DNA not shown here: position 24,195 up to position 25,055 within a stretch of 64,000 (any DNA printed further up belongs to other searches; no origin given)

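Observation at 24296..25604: Two-gene accessory insert in front of ffh: hypoxanthine-DNA glycosylase plus a superinfection-immunity-type membrane protein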

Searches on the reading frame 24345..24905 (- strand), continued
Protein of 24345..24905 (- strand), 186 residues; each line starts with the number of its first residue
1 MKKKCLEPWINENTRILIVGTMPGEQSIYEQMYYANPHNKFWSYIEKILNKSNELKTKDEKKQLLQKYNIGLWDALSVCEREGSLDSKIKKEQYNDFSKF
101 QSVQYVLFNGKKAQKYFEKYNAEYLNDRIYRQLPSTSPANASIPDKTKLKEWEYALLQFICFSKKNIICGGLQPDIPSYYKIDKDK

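Call 25: find_encoding_contigs(protein=P0040, flank=6000, max_places=2)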
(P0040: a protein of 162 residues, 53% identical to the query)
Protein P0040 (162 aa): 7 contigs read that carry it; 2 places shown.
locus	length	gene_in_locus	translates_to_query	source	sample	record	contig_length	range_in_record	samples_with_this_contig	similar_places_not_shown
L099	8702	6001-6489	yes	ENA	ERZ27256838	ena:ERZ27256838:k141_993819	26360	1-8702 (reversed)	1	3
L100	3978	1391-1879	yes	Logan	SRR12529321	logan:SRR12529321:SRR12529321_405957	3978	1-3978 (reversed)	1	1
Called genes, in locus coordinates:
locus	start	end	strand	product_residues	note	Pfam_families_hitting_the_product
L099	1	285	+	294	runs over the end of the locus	PF00126:HTH_1, PF03466:LysR_substrate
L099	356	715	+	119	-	PF04076:BOF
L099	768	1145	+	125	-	PF07883:Cupin_2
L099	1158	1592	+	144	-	PF02082:Rrf2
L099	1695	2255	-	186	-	PF02525:Flavodoxin_2 (weak), PF12682:Flavodoxin_4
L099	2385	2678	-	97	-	-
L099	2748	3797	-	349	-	PF12796:Ank_2, PF13637:Ank_4, PF13857:Ank_5, PF00023:Ank, PF13606:Ank_3 (weak)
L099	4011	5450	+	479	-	PF01145:Band_7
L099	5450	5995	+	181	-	PF00255:GSHPx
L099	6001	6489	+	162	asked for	PF03167:UDG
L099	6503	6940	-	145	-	PF02580:Tyr_Deacylase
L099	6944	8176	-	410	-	PF07670:Gate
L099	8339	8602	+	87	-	-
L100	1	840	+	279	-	?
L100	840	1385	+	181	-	PF00255:GSHPx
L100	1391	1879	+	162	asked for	PF03167:UDG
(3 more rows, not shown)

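Call 27: search_dna_similar(query=window:24345-24905:-, collection=phages, mode=protein, max_evalue=0.001, max_rows=15)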
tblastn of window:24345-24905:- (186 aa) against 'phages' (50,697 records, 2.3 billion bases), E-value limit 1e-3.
Records with a match: 5; places in all: 5; records where one place covers at least 80% of the query: 3.
Best place of each record, by identity: <60% 5.
By first word of the organism name: Bacteriophage 5.
By host as written in the record: - 5.
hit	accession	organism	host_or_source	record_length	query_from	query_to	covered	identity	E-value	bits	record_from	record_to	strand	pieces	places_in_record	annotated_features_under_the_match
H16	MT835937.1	Bacteriophage sp.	human fecal samples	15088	2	160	85%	32.9%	9e-18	86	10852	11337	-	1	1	record has no annotation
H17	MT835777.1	Bacteriophage sp.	human fecal samples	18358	6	158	82%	32.7%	2e-21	96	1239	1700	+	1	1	record has no annotation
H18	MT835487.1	Bacteriophage sp.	human fecal samples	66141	8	152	78%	33.8%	7e-18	86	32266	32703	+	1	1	record has no annotation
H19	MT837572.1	Bacteriophage sp.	human fecal samples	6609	6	142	74%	33.6%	1e-15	79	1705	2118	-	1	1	record has no annotation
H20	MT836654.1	Bacteriophage sp.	human fecal samples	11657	6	160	83%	28.3%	6e-16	80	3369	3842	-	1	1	record has no annotation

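Call 36: find_related_loci(query=window:24345-24905:-, collection=viral_contigs, flank=5000)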
Query window:24345-24905:- (186 aa) in viral_contigs; peptide patterns used: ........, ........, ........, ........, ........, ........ (x = any residue, [..] = any of these).
7 stretches matched a pattern, but none encodes a relative of the query by tblastn (E <= 1e-3).

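Call 49: search_solved_structures(query=window:24345-24905:-, max_evalue=0.01)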
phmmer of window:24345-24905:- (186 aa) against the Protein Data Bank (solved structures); distinct sequences matched with E-value up to 0.01: 11.
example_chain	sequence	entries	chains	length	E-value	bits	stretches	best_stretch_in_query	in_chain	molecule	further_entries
2l3f_A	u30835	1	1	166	7.1e-24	88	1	7-155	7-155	Uncharacterized protein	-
2c2p_A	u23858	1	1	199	3.5e-05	27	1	14-94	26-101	G/U MISMATCH-SPECIFIC DNA GLYCOSYLASE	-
2c2q_A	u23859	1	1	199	0.00014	25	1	14-75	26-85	G/U MISMATCH-SPECIFIC DNA GLYCOSYLASE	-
3uo7_A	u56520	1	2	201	0.0014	21.8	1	5-119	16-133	G/T mismatch-specific thymine DNA glycosylase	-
4jgc_A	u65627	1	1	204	0.0014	21.8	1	5-119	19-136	G/T mismatch-specific thymine DNA glycosylase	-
6u15_A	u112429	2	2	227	0.0016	21.6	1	5-119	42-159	G/T mismatch-specific thymine DNA glycosylase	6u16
3uob_A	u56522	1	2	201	0.0019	21.4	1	5-119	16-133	G/T mismatch-specific thymine DNA glycosylase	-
2rba_A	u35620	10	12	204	0.002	21.3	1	5-119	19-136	G/T mismatch-specific thymine DNA glycosylase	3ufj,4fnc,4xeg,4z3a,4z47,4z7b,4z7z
9lhp_A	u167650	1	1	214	0.0022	21.2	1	5-119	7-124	G/T mismatch-specific thymine DNA glycosylase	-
5ff8_A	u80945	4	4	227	0.0022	21.2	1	5-119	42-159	G/T mismatch-specific thymine DNA glycosylase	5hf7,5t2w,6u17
1wyw_A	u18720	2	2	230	0.0024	21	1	5-119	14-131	G/T mismatch-specific thymine DNA glycosylase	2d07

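Call 50: find_encoding_contigs(protein=P0005, flank=3000, max_places=3)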
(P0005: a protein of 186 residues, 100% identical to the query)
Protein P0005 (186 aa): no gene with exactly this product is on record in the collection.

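Call 66: search_dna_similar(query=window:24345-24905:-, collection=plasmids, mode=protein, max_evalue=0.001, max_rows=8)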
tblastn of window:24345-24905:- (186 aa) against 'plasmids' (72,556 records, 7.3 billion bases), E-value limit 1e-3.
Records with a match: 22; places in all: 23; records where one place covers at least 80% of the query: 11.
Best place of each record, by identity: <60% 22.
By first word of the organism name: Enterococcus 5; Ralstonia 3; Stenotrophomonas 2; Acetoanaerobium 1; Lysinibacillus 1; Catenovulum 1; Agathobacter 1; Monoglobus 1; Treponema 1; Subdoligranulum 1; and 5 more.
By predicted mobility (MOB-suite, as given by PLSDB): non-mobilizable 20; conjugative 2.
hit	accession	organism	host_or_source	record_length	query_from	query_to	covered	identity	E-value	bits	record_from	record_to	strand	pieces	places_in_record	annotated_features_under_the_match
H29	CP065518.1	Stenotrophomonas rhizophila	Kandelia candel (mangrove),cell culture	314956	3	152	81%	43.3%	4e-31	125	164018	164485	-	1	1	none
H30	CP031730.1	Stenotrophomonas rhizophila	Nusuttodinium aeruginosum,whole organism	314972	3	152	81%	43.3%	4e-31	125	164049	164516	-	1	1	DNA-deoxyinosine glycosylase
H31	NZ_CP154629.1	Acetoanaerobium noterae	cell culture,Sludge of a digestion ...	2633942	8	156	80%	40.6%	3e-20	94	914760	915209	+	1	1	none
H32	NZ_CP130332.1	Lysinibacillus fusiformis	Winter wheat (Triticum ...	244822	3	138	73%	44.0%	2e-29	120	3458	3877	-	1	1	DNA-deoxyinosine glycosylase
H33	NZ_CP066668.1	Enterococcus faecium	Homo sapiens,cell culture,rectal swab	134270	6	152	79%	37.3%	5e-20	94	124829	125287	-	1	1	DNA-deoxyinosine glycosylase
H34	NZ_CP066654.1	Enterococcus faecium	Homo sapiens,cell culture,rectal swab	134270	6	152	79%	37.3%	5e-20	94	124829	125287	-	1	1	DNA-deoxyinosine glycosylase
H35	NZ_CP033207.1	Enterococcus faecium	Homo sapiens,urine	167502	6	152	79%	37.3%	5e-20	94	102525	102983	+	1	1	DNA-deoxyinosine glycosylase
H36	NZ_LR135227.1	Enterococcus faecium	-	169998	6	152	79%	37.3%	5e-20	94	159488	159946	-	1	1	DNA-deoxyinosine glycosylase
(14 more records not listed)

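Call 74: search_protein_families(library=pfam, proteins=[L005:7670-7990:+, L001:6643-7068:-, L005:6274-7512:-], max_evalue=0.01)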
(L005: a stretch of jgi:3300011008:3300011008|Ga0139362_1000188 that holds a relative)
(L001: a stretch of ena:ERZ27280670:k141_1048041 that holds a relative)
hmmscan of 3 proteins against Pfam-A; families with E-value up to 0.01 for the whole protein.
L005:7670-7990:+ (106 aa): 2 families
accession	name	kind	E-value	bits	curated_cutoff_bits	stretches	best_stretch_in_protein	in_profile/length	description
PF13304.12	AAA_21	-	1.7e-11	45.2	27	1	21-66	260-304/304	AAA domain, putative AbiEii toxin, Type IV TA system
PF13175.12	AAA_15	-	3.5e-08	33.9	32.1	1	16-64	325-373/374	AAA ATPase domain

L001:6643-7068:- (141 aa): 1 family
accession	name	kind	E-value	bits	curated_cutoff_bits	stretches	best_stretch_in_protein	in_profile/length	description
PF06908.16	YpsA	-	0.00094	19.6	27.7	1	14-112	24-130/168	YspA SLOG family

L005:6274-7512:- (412 aa): 1 family
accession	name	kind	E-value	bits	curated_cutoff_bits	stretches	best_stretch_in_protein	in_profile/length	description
PF06258.17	Mito_fiss_Elm1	-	5.9e-11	42.5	27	1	20-279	1-217/304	Mitochondrial fission ELM1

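Call 75: search_protein_families(library=padloc, proteins=[L005:7670-7990:+, L001:6643-7068:-, L005:6274-7512:-], max_evalue=0.01)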
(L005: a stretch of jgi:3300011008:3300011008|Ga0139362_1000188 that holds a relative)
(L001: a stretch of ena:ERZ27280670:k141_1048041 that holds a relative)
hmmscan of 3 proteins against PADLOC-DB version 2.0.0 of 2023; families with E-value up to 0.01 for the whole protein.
L005:7670-7990:+ (106 aa): 101 families (the best 25 are shown)
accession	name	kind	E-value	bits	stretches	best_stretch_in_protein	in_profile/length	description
PDLC00285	PtuA1|PtuA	-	8.5e-15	52.9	1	17-79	281-347/432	AAA ATPase domain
PDLC00283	PtuA1|PtuA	-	1.8e-14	51.7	1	16-66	294-345/448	AAA ATPase domain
PDLC00273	PtuA1|PtuA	-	2.1e-13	48.1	1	15-73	219-281/375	AAA ATPase domain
PDLC02980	AriA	-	8.5e-13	46.9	1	20-66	259-304/304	-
PDLC00266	PtuA1|PtuA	-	1.4e-11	42.4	1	16-66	330-381/483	AAA ATPase domain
PDLC00265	PtuA1|PtuA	-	3.6e-11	40.8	1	16-66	322-373/479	AAA ATPase domain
PDLC00303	PtuA1|PtuA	-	1.6e-10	38.7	1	16-65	233-282/386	AAA ATPase domain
PDLC00290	PtuA1|PtuA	-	3e-10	38.1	1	18-78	268-327/414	AAA ATPase domain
PDLC00274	PtuA1|PtuA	-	3e-09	34.7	1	19-66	305-350/438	AAA ATPase domain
PDLC04164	AriA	-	6.8e-09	33.7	1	18-65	191-236/253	-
PDLC00276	PtuA1|PtuA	-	9e-09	33.1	1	20-80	96-155/239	AAA ATPase domain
PDLC02979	AriA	-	1.8e-08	32.6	1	16-64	324-372/373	-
PDLC00268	PtuA1|PtuA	-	2.2e-08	31.9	1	20-78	268-325/411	AAA ATPase domain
PDLC00091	GajA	-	4e-08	30.6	1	21-66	298-343/627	AAA ATPase domain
PDLC00267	PtuA1|PtuA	-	4.8e-08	30.5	1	15-85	281-350/438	AAA ATPase domain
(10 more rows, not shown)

L001:6643-7068:- (141 aa): 0 families

L005:6274-7512:- (412 aa): 0 families
